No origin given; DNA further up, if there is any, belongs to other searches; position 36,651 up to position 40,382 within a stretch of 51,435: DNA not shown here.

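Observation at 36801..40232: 1143-aa outer-membrane protein with an internal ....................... repeat: possible half-size SprA-type translocon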

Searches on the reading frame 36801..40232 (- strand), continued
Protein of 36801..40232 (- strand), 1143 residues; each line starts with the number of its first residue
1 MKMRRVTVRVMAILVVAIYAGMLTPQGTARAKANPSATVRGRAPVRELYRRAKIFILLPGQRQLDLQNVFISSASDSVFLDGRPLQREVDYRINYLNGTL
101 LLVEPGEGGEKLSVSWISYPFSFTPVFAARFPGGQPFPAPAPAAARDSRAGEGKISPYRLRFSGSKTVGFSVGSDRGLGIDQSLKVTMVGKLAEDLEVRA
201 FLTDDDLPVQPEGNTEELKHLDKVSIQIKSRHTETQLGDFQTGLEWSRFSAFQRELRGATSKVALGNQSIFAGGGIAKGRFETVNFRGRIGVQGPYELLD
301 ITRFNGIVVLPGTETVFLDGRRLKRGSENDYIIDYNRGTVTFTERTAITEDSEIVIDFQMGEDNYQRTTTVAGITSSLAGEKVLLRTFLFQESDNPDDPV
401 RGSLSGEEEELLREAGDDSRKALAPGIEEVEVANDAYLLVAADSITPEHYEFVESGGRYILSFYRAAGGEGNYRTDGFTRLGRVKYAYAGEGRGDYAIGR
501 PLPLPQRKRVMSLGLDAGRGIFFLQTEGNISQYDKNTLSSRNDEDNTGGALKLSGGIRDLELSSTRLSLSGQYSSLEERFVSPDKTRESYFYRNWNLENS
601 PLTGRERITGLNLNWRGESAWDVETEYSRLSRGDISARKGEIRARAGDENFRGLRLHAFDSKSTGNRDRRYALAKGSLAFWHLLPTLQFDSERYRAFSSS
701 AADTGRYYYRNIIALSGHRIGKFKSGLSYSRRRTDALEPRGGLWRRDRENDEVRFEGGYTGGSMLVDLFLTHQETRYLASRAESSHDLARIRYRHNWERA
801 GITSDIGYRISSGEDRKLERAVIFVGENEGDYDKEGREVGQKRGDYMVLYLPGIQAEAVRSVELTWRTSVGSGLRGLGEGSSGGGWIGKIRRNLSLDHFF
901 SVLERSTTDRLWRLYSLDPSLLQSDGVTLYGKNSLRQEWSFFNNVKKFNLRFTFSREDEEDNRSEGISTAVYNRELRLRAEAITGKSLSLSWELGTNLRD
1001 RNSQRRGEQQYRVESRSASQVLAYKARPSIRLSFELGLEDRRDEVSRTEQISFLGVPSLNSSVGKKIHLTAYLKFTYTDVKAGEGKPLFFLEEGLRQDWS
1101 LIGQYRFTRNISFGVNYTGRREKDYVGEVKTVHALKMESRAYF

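Call 51: search_protein_families(library=ncbifam, proteins=[L068:13519-14022:+, L068:14082-16322:+, L068:16422-18656:+, L074:16286-17206:+, L074:17235-18782:+, L074:8128-9444:+, L074:6900-7943:+], max_evalue=0.00001)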
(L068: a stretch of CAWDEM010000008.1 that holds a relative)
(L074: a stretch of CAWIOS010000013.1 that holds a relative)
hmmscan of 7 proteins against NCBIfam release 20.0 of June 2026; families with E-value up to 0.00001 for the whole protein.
L068:13519-14022:+ (167 aa): 5 families
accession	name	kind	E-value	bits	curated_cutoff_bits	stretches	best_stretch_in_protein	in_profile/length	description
NF011964.0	PRK15435.1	equivalog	6.3e-32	110.9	345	1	8-162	195-348/354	bifunctional DNA-binding transcriptional regulator/O6-methylguanine-DNA methyltransferase Ada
NF007626.0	PRK10286.1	equivalog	2.7e-31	109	192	1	58-166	61-170/171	methylated-DNA--[protein]-cysteine S-methyltransferase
TIGR00589.1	ogt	superfamily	1.4e-30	105.2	46.4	1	83-162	1-80/80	methylated-DNA--[protein]-cysteine S-methyltransferase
NF041132.1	DNA_protcyst_Mta_Thcoc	equivalog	3.8e-18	65.9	250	1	82-163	90-169/169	methylated-DNA--protein-cysteine methyltransferase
NF003022.0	PRK03887.1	equivalog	4.8e-18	65.6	164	1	80-163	87-169/175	methylated-DNA--protein-cysteine methyltransferase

L068:14082-16322:+ (746 aa): 16 families
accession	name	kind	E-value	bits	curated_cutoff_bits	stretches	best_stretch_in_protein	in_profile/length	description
TIGR01073.1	pcrA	equivalog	4.4e-256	851.8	911.2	1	3-742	1-724/725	DNA helicase PcrA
NF008743.0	PRK11773.1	equivalog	2.3e-202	674.2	965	1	3-743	6-718/720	DNA helicase II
TIGR01075.1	uvrD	equivalog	3.1e-191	637.3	1144.45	1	4-742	2-714/715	DNA helicase II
TIGR01074.1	rep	equivalog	1.6e-185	618.2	951.45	1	6-631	1-633/668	DNA helicase Rep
NF008172.0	PRK10919.1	equivalog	7e-135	450.8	1168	1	6-631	2-633/673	DNA helicase Rep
TIGR02785.1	addA_Gpos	equivalog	7.2e-57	193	707.65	3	336-571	567-806/1234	helicase-exonuclease AddAB subunit AddA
TIGR00609.1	recB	equivalog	1.1e-49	169.5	696.05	3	169-299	328-460/1175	exodeoxyribonuclease V subunit beta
NF008276.0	PRK11054.1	equivalog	2.2e-48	165.3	543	2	147-310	371-532/684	DNA helicase IV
TIGR02784.1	addA_alphas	equivalog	1.7e-44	152.5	860.75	3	163-298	340-497/1138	double-strand break repair helicase AddA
NF010485.0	PRK13909.1-2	equivalog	7.7e-36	123.7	650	2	170-567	287-629/909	RecB-like helicase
NF010487.0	PRK13909.1-4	equivalog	7.2e-35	120.5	759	2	180-395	294-525/924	RecB-like helicase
NF008128.0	PRK10876.1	equivalog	1.5e-18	65.9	1697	1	177-298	342-465/1181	exodeoxyribonuclease V subunit beta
NF010484.0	PRK13909.1-1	equivalog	6.1e-16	57.4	1074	1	23-73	9-59/945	RecB-like helicase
NF041464.1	HelD_BACSU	equivalog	9.3e-16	56.9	419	1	206-370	542-697/779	RNA polymerase recycling motor HelD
NF010486.0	PRK13909.1-3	equivalog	5e-15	54.6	1109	2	23-72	9-58/921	RecB-like helicase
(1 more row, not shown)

L068:16422-18656:+ (744 aa): 15 families
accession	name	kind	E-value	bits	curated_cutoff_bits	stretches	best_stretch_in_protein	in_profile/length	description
NF008050.0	PRK10783.1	equivalog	3.8e-72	243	508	3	220-509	110-408/457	murein transglycosylase D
NF004974.0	PRK06347.1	equivalog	1.1e-29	104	701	1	539-741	327-522/592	1,4-beta-N-acetylmuramoylhydrolase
NF041208.1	celldiv_DipM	equivalog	2.6e-24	86.2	740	1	620-684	176-243/419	cell division endopeptidase DipM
NF010495.0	PRK13914.1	equivalog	1.9e-21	76.6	647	1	622-678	194-250/481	invasion associated endopeptidase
NF050804.1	CellDivDipMCaul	equivalog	1.6e-20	73.4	900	1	628-741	134-228/634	cell division endopeptidase DipM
NF042931.1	SAG1386_EF1546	equivalog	6.3e-19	68.6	80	1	604-671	87-157/158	SAG1386/EF1546 family surface-associated protein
NF040883.1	amid_act_ActS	equivalog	7.2e-18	64.7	375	0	539-617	30-110/242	amidase activator ActS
NF052398.1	Agg_Promo_Fact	equivalog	1.4e-17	64.5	170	0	431-532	19-118/202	aggregation-promoting factor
NF047755.1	LIC_10271_M23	exception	4.1e-15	56.1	180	0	622-687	19-85/207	LIC_10271 family cell wall hydrolase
TIGR02907.1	spore_VI_D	equivalog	1e-14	54.9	169.85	0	697-742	298-343/344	stage VI sporulation protein D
TIGR02899.1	spore_safA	subfamily_domain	2.5e-14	52.9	67.85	0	703-728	1-26/44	SafA/ExsA family spore coat assembly protein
NF010723.1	PRK14125.1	equivalog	4.8e-14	52.1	60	0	701-742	35-84/87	cell division suppressor protein YneA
NF008123.1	PRK10871.1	equivalog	2e-07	30.7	311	0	544-614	106-172/365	murein hydrolase activator NlpD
NF008399.0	PRK11198.1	equivalog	8.2e-07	29.5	134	0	694-716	91-113/149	peptidoglycan-binding protein LysM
NF047657.1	CellWlHdaseLepto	equivalog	8e-06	25.5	400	0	698-744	26-73/221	hypothetical protein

L074:16286-17206:+ (306 aa): 3 families
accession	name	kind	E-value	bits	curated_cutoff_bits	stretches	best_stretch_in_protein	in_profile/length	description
TIGR00765.1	yihY_not_rbn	subfamily_domain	2.8e-24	86.4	73.15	1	22-286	2-252/259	YihY family inner membrane protein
NF002457.0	PRK01637.1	equivalog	3.2e-17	62.7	307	1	14-294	11-278/295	virulence factor BrkB family protein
NF003256.0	PRK04214.1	equivalog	4e-12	45.8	500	1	19-285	16-268/412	ribonuclease BN/unknown domain fusion protein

L074:17235-18782:+ (515 aa): 8 families
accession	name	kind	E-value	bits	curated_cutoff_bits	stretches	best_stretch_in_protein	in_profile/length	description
TIGR01117.1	mmdA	subfamily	3.3e-243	808.1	998.8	1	6-515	3-512/512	methylmalonyl-CoA decarboxylase subunit alpha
TIGR00515.1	accD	equivalog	5e-21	75.3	317.45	1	33-205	56-241/285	acetyl-CoA carboxylase, carboxyltransferase subunit beta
NF005530.0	PRK07189.1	equivalog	5.2e-21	75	228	1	33-202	15-192/303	biotin-independent malonate decarboxylase subunit beta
TIGR03133.1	malonate_beta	equivalog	3e-19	69.3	278.15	1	34-203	6-183/274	biotin-independent malonate decarboxylase subunit beta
NF041504.1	AccA_sub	subfamily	9.1e-12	44.9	300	1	308-443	41-180/257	carboxyltransferase subunit alpha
NF004344.0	PRK05724.1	equivalog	5e-11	42.4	357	1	332-444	130-238/319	acetyl-CoA carboxylase carboxyltransferase subunit alpha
TIGR00513.1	accA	equivalog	2.9e-10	40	319.3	1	332-443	130-237/321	acetyl-CoA carboxylase carboxyl transferase subunit alpha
NF008971.0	PRK12319.1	equivalog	3.1e-06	27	406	0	306-443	43-184/256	acetyl-CoA carboxylase carboxyl transferase subunit alpha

L074:8128-9444:+ (438 aa): 3 families
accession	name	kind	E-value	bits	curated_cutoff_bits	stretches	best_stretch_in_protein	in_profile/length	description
TIGR04183.1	Por_Secre_tail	domain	1.4e-11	44.2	23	1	360-434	2-69/72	T9SS type A sorting domain-containing protein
NF052323.1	T9SSA_dep_M6i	equivalog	2.5e-10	39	600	1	359-426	960-1027/1043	T9SS-dependent M6-like inactivated metalloprotease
NF038113.1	T9SSA_dep_M36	equivalog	5.5e-06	24.8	885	1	355-434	791-866/869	T9SS-dependent M36 family metallopeptidase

L074:6900-7943:+ (347 aa): 3 families
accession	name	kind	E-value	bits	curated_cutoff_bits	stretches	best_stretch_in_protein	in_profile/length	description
NF045801.1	efflux_ABUW_0982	equivalog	9.2e-29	100.5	675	1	8-335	5-342/392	chloramphenicol efflux transporter CxpE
TIGR02872.1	spore_ytvI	equivalog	1e-23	84.3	198.15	1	16-326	7-329/341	sporulation integral membrane protein YtvI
NF008930.0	PRK12287.1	subfamily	4.8e-12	46.1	318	1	18-335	17-327/344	AI-2E family transporter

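Call 61: list_cluster_members(proteins=[P0179, P0182, P0203, P0208, P0227, P0230, P0237, P0254, P0255, P0264])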
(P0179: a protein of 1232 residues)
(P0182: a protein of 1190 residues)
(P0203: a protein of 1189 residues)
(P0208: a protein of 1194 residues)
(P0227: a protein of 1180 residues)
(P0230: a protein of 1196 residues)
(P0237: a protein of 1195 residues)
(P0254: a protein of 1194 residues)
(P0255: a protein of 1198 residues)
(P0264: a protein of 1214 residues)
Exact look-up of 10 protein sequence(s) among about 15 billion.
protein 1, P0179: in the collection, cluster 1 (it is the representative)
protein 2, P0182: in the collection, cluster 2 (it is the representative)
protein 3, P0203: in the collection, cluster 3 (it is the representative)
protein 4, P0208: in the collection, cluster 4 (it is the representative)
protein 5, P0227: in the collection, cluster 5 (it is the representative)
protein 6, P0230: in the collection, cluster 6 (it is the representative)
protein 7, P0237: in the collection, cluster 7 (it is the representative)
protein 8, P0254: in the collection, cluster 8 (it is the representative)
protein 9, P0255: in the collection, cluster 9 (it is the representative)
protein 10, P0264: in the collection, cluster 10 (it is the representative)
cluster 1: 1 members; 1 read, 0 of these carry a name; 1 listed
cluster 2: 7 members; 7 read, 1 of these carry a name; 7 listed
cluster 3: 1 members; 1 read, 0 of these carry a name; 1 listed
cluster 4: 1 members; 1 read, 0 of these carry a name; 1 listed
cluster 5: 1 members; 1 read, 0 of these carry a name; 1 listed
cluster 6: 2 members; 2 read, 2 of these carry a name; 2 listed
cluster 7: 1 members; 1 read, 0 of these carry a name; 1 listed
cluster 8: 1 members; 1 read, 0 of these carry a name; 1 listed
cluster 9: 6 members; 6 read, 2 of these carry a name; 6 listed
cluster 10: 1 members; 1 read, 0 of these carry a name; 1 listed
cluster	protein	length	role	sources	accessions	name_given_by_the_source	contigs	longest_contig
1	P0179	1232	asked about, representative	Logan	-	-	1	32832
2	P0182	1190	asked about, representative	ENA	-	-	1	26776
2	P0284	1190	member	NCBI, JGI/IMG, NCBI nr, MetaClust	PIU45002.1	MAG: hypothetical protein COS95_05845 [Ignavibacteriales bacterium ... | \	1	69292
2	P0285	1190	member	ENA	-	-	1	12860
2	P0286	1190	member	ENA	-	-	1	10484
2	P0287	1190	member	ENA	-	-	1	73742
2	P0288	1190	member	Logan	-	-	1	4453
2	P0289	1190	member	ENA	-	-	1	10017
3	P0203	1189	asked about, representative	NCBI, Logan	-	-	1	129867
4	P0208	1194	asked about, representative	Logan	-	-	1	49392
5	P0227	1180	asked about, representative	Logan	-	-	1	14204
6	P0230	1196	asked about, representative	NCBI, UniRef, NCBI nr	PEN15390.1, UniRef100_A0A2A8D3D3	hypothetical protein CRI94_01675 [Longibacter salinarum] | Uncharacterized protein n=1 Tax=Longibacter salinarum TaxID=1850348 RepID=A0A2A8D3D3_9BACT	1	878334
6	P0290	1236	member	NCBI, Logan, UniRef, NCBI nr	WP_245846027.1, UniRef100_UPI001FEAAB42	hypothetical protein [Longibacter salinarum] | hypothetical protein n=1 Tax=Longibacter salinarum TaxID=1850348 RepID=UPI001FEAAB42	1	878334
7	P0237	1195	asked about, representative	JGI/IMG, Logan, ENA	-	-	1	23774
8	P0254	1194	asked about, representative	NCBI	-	-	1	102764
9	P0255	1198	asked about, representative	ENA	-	-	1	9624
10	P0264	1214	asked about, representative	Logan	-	-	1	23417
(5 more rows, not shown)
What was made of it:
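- Rhodothermia, which carry the family (call 61), are reported to have a canonical T9SS including sprA. The family occurs in Rhodothermia (call 61).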

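Call 62: find_encoding_contigs(protein=P0230, flank=10000, max_places=2)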
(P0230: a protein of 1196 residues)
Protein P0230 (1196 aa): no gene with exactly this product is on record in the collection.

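Call 63: find_encoding_contigs(protein=P0290, flank=10000, max_places=2)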
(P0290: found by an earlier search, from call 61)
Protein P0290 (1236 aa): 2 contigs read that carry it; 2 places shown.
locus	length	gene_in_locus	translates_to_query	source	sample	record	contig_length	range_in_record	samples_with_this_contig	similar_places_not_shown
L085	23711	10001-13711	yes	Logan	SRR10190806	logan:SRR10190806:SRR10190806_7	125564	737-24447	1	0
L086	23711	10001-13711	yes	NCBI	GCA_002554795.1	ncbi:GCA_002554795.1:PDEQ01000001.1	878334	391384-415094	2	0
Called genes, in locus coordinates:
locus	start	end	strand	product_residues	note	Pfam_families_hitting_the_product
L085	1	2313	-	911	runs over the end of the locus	PF00330:Aconitase, PF00694:Aconitase_C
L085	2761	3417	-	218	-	PF01522:Polysacc_deac_1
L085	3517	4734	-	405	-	PF00535:Glycos_transf_2, PF13641:Glyco_tranf_2_3, PF00535:Glycos_transf_2 (weak), PF13506:Glyco_transf_21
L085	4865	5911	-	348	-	PF03706:LPG_synthase_TM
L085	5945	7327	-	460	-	PF01103:Omp85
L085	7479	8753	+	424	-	PF02844:GARS_N, PF01071:GARS_A, PF02655:ATP-grasp_3 (faint), PF02786:CPSase_L_D2, PF02222:ATP-grasp (weak), PF02843:GARS_C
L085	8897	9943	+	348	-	PF01436:NHL (faint)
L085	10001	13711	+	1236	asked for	-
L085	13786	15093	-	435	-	PF00275:EPSP_synthase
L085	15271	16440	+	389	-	PF00266:Aminotran_5, PF01212:Beta_elim_lyase (weak), PF00282:Pyridoxal_deC (weak)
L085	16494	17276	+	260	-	PF09837:DUF2064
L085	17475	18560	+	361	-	PF00316:FBPase, PF18913:FBPase_C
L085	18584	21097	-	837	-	PF03610:EIIA-man, PF00381:PTS-HPr, PF05524:PEP-utilisers_N, PF00391:PEP-utilizers, PF02896:PEP-utilizers_C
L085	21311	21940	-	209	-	PF02734:Dak2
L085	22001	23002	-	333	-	PF02733:Dak1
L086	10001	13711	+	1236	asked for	-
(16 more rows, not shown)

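Call 105: find_encoding_contigs(protein=P0277, flank=8000, max_places=1)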
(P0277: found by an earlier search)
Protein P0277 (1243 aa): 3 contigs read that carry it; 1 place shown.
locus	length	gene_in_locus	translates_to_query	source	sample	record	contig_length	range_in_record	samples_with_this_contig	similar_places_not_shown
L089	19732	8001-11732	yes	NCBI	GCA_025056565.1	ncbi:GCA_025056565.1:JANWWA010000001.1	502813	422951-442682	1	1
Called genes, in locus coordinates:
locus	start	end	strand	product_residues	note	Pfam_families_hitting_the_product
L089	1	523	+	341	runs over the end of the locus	PF01073:3Beta_HSD, PF01370:Epimerase, PF02719:Polysacc_synt_2, PF04321:RmlD_sub_bind, PF07993:NAD_binding_4, PF16363:GDP_Man_Dehyd, PF13460:NAD_binding_10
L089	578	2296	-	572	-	PF00999:Na_H_Exchanger, PF02254:TrkA_N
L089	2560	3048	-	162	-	PF00293:NUDIX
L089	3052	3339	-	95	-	PF17782:WHD_DprA (weak)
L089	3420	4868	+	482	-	PF01025:GrpE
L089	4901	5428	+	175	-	PF00578:AhpC-TSA (weak), PF08534:Redoxin (weak), PF00255:GSHPx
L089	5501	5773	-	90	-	-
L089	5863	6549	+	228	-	PF00005:ABC_tran, PF13175:AAA_15 (faint), PF02463:SMC_N (faint), PF13304:AAA_21 (faint)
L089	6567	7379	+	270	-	PF02540:NAD_synthase, PF03054:tRNA_Me_trans (faint), PF06508:QueC (faint)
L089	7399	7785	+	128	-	PF01740:STAS, PF13466:STAS_2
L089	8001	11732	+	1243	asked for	-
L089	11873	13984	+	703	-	PF13089:PP_kinase_N, PF02503:PP_kinase, PF17941:PP_kinase_C_1, PF13091:PLDc_2 (weak), PF13090:PP_kinase_C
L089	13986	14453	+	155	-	PF02502:LacAB_rpiB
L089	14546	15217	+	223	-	PF00571:CBS (weak)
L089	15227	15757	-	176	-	PF08282:Hydrolase_3 (faint)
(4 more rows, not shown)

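Call 106: find_encoding_contigs(protein=P0282, flank=8000, max_places=1)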
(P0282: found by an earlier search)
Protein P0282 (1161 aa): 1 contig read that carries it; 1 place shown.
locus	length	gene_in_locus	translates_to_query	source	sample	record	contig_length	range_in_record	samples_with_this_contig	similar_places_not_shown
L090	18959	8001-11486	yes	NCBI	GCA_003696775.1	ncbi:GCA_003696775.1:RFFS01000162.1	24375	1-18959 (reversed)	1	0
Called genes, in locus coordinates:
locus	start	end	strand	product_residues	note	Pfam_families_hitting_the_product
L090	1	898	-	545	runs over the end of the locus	PF03485:Arg_tRNA_synt_N, PF00750:tRNA-synt_1d, PF09334:tRNA-synt_1g (faint), PF01406:tRNA-synt_1e (faint), PF05746:DALR_1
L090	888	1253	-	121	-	PF02410:RsfS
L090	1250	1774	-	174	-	PF13399:LytR_C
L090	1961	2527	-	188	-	-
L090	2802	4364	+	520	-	PF05496:RuvB_N (weak), PF13604:AAA_30 (faint), PF13177:DNA_pol3_delta2, PF00004:AAA, PF13401:AAA_22 (weak), PF21960:RCF1-5-like_lid (faint), PF22608:DNAX_ATPase_lid, PF12169:DNA_pol3_gamma3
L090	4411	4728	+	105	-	PF02575:YbaB_DNA_bd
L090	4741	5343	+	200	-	PF21176:RecR_HhH, PF02132:RecR_ZnF, PF13662:Toprim_4, PF01751:Toprim, PF21175:RecR_C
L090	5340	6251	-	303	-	PF12706:Lactamase_B_2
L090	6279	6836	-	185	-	PF02577:BFN_dom, PF02151:UVR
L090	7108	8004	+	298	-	PF01436:NHL (faint)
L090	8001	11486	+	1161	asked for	-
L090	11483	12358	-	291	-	PF21088:MS_channel_1st, PF00924:MS_channel_2nd, PF21082:MS_channel_3rd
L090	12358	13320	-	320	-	PF01073:3Beta_HSD (weak), PF01370:Epimerase, PF04321:RmlD_sub_bind (weak), PF16363:GDP_Man_Dehyd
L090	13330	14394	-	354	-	PF01916:DS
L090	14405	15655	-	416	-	PF01590:GAF, PF13185:GAF_2, PF13487:HD_5, PF01966:HD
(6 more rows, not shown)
